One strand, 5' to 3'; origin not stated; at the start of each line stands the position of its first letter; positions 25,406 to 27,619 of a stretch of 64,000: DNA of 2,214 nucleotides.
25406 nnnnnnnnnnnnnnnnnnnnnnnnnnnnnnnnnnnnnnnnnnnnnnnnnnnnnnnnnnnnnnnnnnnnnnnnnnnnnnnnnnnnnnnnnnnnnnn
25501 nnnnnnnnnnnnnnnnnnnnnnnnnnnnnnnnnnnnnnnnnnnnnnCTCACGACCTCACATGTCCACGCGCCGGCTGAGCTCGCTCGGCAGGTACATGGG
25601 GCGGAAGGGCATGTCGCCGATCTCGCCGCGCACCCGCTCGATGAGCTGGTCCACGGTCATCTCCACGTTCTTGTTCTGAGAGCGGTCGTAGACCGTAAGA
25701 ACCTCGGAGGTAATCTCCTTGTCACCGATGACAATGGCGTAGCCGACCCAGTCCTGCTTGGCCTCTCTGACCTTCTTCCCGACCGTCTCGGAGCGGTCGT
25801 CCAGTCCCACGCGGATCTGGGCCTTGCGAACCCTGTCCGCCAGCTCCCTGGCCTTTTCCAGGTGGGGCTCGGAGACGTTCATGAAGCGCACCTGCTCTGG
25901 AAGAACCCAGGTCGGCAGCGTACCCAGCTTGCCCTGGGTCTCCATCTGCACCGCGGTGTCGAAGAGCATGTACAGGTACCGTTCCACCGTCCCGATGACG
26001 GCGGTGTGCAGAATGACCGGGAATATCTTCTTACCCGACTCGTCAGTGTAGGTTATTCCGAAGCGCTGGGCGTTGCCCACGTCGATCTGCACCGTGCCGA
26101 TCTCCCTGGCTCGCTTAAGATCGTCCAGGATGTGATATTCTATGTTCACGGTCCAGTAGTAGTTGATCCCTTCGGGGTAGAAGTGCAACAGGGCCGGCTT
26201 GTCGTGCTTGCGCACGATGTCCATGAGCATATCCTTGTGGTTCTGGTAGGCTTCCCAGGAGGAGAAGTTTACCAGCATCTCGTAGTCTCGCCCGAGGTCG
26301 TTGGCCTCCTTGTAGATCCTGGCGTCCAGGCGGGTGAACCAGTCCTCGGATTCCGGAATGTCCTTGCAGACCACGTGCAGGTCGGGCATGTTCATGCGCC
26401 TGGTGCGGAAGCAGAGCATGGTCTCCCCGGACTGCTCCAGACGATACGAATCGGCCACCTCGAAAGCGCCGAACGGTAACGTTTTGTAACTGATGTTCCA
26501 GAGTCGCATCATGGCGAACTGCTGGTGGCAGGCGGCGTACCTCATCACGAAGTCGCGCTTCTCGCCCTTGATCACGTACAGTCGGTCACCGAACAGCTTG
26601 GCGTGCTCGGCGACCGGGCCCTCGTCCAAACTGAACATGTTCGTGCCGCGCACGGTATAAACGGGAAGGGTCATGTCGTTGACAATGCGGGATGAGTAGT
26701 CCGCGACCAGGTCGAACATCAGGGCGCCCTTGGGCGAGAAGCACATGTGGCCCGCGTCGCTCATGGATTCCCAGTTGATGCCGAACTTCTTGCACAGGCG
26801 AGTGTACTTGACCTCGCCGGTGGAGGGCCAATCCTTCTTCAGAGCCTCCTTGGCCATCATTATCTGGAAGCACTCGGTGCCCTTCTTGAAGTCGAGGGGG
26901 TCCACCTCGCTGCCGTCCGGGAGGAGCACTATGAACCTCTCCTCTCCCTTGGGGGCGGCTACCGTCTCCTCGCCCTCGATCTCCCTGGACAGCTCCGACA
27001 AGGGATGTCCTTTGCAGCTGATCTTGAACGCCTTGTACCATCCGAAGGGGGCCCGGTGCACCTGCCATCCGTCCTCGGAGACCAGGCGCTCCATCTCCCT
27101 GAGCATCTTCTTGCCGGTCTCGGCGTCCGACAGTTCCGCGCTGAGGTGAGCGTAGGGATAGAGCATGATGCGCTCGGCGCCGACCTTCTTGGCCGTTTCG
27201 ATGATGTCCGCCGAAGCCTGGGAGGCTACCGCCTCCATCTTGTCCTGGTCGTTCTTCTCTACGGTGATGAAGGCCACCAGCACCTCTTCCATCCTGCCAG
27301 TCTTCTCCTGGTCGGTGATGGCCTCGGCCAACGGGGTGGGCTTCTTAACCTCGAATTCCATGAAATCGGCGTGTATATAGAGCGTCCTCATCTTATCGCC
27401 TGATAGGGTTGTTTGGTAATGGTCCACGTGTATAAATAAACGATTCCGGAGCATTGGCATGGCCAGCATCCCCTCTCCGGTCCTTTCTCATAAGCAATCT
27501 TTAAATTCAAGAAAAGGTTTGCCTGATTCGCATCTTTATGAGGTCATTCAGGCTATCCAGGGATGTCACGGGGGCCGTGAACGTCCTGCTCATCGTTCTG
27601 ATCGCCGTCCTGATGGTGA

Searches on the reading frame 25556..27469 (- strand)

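Call 86: search_protein_families(library=pfam, proteins=[window:25556-27469:-], max_evalue=0.001)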
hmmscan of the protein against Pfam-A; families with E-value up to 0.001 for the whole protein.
window:25556-27469:- (637 aa): 3 families
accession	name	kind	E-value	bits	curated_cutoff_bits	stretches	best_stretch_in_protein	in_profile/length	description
PF08915.16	tRNA-Thr_ED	-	3.2e-50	170.2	30.2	1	27-164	1-137/137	Archaea-specific editing domain of threonyl-tRNA synthetase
PF03129.25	HGTP_anticodon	-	1.1e-18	67.5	21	1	526-614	1-92/94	Anticodon binding domain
PF00587.30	tRNA-synt_2b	-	2.2e-14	54.3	29.3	1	303-503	7-176/179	tRNA synthetase class II core domain (G, H, P, S and T)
